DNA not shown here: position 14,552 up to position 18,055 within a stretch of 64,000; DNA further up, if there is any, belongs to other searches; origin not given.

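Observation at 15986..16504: Histidine-phosphatase (PGAM/cofactor-dependent mutase-like) domain embedded inside valyl-tRNA synthetase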

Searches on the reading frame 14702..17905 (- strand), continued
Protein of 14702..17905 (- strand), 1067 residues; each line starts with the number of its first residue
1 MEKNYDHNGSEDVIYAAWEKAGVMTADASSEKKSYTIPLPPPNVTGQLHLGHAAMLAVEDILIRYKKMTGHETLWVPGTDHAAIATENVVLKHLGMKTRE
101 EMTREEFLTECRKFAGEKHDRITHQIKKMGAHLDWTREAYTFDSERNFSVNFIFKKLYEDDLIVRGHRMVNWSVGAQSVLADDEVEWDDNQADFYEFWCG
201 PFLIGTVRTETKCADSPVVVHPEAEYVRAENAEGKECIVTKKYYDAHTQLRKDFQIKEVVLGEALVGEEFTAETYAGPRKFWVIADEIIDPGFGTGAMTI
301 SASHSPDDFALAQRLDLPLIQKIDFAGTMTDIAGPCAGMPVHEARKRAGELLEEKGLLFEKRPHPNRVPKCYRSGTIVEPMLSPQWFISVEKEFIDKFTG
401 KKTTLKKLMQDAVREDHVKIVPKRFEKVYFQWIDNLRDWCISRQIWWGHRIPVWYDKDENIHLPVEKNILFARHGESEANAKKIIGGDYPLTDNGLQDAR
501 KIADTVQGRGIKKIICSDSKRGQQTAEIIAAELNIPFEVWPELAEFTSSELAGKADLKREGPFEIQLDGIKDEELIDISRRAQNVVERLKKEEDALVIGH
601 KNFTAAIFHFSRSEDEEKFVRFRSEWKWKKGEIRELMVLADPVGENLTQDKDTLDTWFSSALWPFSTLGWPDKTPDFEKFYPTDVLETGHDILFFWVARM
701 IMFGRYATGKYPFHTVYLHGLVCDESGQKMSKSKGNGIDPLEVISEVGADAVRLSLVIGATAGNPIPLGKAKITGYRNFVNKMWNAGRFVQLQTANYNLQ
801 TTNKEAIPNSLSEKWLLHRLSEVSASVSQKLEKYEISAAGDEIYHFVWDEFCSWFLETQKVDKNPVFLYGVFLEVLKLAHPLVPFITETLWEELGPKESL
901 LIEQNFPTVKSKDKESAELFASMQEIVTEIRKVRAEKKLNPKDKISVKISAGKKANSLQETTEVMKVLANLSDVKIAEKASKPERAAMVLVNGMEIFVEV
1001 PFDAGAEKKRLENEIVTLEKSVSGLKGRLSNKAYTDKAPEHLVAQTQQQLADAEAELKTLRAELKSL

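Call 62: search_protein_families(library=pfam, proteins=[P0067, P0093, P0108, P0075, P0082, P0091, P0071], max_evalue=0.001)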
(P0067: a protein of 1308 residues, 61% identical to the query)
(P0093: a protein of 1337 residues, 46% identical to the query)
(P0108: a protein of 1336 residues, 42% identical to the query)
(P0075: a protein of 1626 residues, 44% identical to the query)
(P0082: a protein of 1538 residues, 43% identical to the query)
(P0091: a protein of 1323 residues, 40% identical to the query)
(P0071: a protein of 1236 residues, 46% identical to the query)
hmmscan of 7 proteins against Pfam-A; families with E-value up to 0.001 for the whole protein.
P0067 (1308 aa): 6 families
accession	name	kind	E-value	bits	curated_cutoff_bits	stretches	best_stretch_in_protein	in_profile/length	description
PF00133.28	tRNA-synt_1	-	3.1e-123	412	22.7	2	14-517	2-293/414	tRNA synthetases class I (I, L, M and V)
PF08264.19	Anticodon_1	-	3e-36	125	25.1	1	1076-1209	1-146/148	Anticodon-binding domain of tRNA ligase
PF00300.27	His_Phos_1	-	7.5e-27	94.7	21.7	1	698-864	1-175/194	Histidine phosphatase superfamily (branch 1)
PF09334.17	tRNA-synt_1g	-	1e-18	67.7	20.1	1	42-186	8-135/391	tRNA synthetases class I (M)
PF10458.14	Val_tRNA-synt_C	-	2.9e-05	24.7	25.9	1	1264-1307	15-58/66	Valyl tRNA synthetase tRNA binding arm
PF01406.26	tRNA-synt_1e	-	0.00056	19.8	27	0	933-1003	212-281/301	tRNA synthetases class I (C) catalytic domain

P0093 (1337 aa): 6 families
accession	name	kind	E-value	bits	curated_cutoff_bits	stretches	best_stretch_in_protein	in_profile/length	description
PF00133.28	tRNA-synt_1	-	2.7e-126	422.1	22.7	2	14-524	2-275/414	tRNA synthetases class I (I, L, M and V)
PF08264.19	Anticodon_1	-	1.4e-35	122.8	25.1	1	1077-1223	1-146/148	Anticodon-binding domain of tRNA ligase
PF00300.27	His_Phos_1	-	4.8e-28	98.6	21.7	1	511-663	1-156/194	Histidine phosphatase superfamily (branch 1)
PF09334.17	tRNA-synt_1g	-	4.1e-22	78.9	20.1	2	44-190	7-137/391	tRNA synthetases class I (M)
PF10458.14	Val_tRNA-synt_C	-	1.8e-09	38.1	25.9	1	1278-1333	1-56/66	Valyl tRNA synthetase tRNA binding arm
PF01406.26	tRNA-synt_1e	-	6.2e-05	22.9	27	0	973-1040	231-296/301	tRNA synthetases class I (C) catalytic domain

P0108 (1336 aa): 6 families
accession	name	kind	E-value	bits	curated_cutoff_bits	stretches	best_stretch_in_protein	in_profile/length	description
PF00133.28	tRNA-synt_1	-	1.9e-124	416.1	22.7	2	29-517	8-265/414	tRNA synthetases class I (I, L, M and V)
PF08264.19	Anticodon_1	-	6.1e-35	120.7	25.1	1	1077-1215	1-146/148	Anticodon-binding domain of tRNA ligase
PF00300.27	His_Phos_1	-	7.7e-25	88.1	21.7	1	514-692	1-176/194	Histidine phosphatase superfamily (branch 1)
PF09334.17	tRNA-synt_1g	-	1.8e-19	70.2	20.1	2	52-196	8-136/391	tRNA synthetases class I (M)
PF10458.14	Val_tRNA-synt_C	-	8.2e-08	32.8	25.9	1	1277-1334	1-58/66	Valyl tRNA synthetase tRNA binding arm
PF01406.26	tRNA-synt_1e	-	0.00011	22.2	27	0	957-1041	214-296/301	tRNA synthetases class I (C) catalytic domain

P0075 (1626 aa): 6 families
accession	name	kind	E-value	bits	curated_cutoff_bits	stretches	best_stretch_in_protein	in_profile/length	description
PF00133.28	tRNA-synt_1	-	5.6e-127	424.4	22.7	3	58-506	2-208/414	tRNA synthetases class I (I, L, M and V)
PF00300.27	His_Phos_1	-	1.1e-60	205.1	21.7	2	536-693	1-155/194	Histidine phosphatase superfamily (branch 1)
PF08264.19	Anticodon_1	-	4.6e-36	124.4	25.1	1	1372-1511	1-145/148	Anticodon-binding domain of tRNA ligase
PF09334.17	tRNA-synt_1g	-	8.2e-22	77.9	20.1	2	89-233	8-136/391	tRNA synthetases class I (M)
PF10458.14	Val_tRNA-synt_C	-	1e-08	35.7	25.9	1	1567-1624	1-58/66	Valyl tRNA synthetase tRNA binding arm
PF01406.26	tRNA-synt_1e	-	5.3e-05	23.2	27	0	1239-1323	214-296/301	tRNA synthetases class I (C) catalytic domain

P0082 (1538 aa): 6 families
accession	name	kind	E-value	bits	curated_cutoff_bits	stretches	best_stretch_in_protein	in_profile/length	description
PF00133.28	tRNA-synt_1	-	2.3e-125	419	22.7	3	13-421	1-198/414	tRNA synthetases class I (I, L, M and V)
PF00300.27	His_Phos_1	-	3.6e-53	180.6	21.7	2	920-1101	1-181/194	Histidine phosphatase superfamily (branch 1)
PF08264.19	Anticodon_1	-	4.8e-33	114.6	25.1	1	1279-1424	1-146/148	Anticodon-binding domain of tRNA ligase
PF09334.17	tRNA-synt_1g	-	5.2e-24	85.2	20.1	2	44-215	8-169/391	tRNA synthetases class I (M)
PF10458.14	Val_tRNA-synt_C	-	4.4e-08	33.7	25.9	1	1479-1536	1-58/66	Valyl tRNA synthetase tRNA binding arm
PF01406.26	tRNA-synt_1e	-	0.0008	19.3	27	0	1153-1237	214-296/301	tRNA synthetases class I (C) catalytic domain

P0091 (1323 aa): 7 families
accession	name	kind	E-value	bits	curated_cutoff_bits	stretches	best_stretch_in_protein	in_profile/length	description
PF00133.28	tRNA-synt_1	-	2.6e-121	405.7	22.7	3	15-421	3-198/414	tRNA synthetases class I (I, L, M and V)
PF00300.27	His_Phos_1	-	6e-60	202.7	21.7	2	446-611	4-170/194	Histidine phosphatase superfamily (branch 1)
PF08264.19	Anticodon_1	-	3.2e-35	121.6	25.1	1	1064-1202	1-146/148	Anticodon-binding domain of tRNA ligase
PF09334.17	tRNA-synt_1g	-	6e-20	71.8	20.1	2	52-223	8-169/391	tRNA synthetases class I (M)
PF10458.14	Val_tRNA-synt_C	-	1.6e-06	28.7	25.9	1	1266-1321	3-58/66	Valyl tRNA synthetase tRNA binding arm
PF00328.27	His_Phos_2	-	8.2e-05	22.6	23.6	1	677-830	34-154/354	Histidine phosphatase superfamily (branch 2)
PF01406.26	tRNA-synt_1e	-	0.00011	22.1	27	0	945-1029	214-296/301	tRNA synthetases class I (C) catalytic domain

P0071 (1236 aa): 7 families
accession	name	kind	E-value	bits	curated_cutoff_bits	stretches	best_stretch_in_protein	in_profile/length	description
PF00133.28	tRNA-synt_1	-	5.6e-128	427.7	22.7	3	13-415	1-198/414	tRNA synthetases class I (I, L, M and V)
PF00300.27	His_Phos_1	-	2.3e-37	129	21.7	1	633-784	1-155/194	Histidine phosphatase superfamily (branch 1)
PF04480.18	DUF559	-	1.9e-34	118.2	20.6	1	442-548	2-107/109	Protein of unknown function (DUF559)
PF08264.19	Anticodon_1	-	3.2e-24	85.9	25.1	1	987-1121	2-147/148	Anticodon-binding domain of tRNA ligase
PF09334.17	tRNA-synt_1g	-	1.5e-20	73.8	20.1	2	34-184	2-135/391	tRNA synthetases class I (M)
PF10458.14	Val_tRNA-synt_C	-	1.8e-08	35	25.9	1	1176-1235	3-62/66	Valyl tRNA synthetase tRNA binding arm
PF18741.7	MTES_1575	-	4.9e-05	23.8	38.2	1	472-548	12-95/96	REase_MTES_1575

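Call 67: search_protein_families(library=padloc, proteins=[window:14705-17905:-], max_evalue=0.01)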
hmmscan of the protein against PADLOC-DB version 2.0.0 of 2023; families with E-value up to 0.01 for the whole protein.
window:14705-17905:- (1067 aa): 0 families
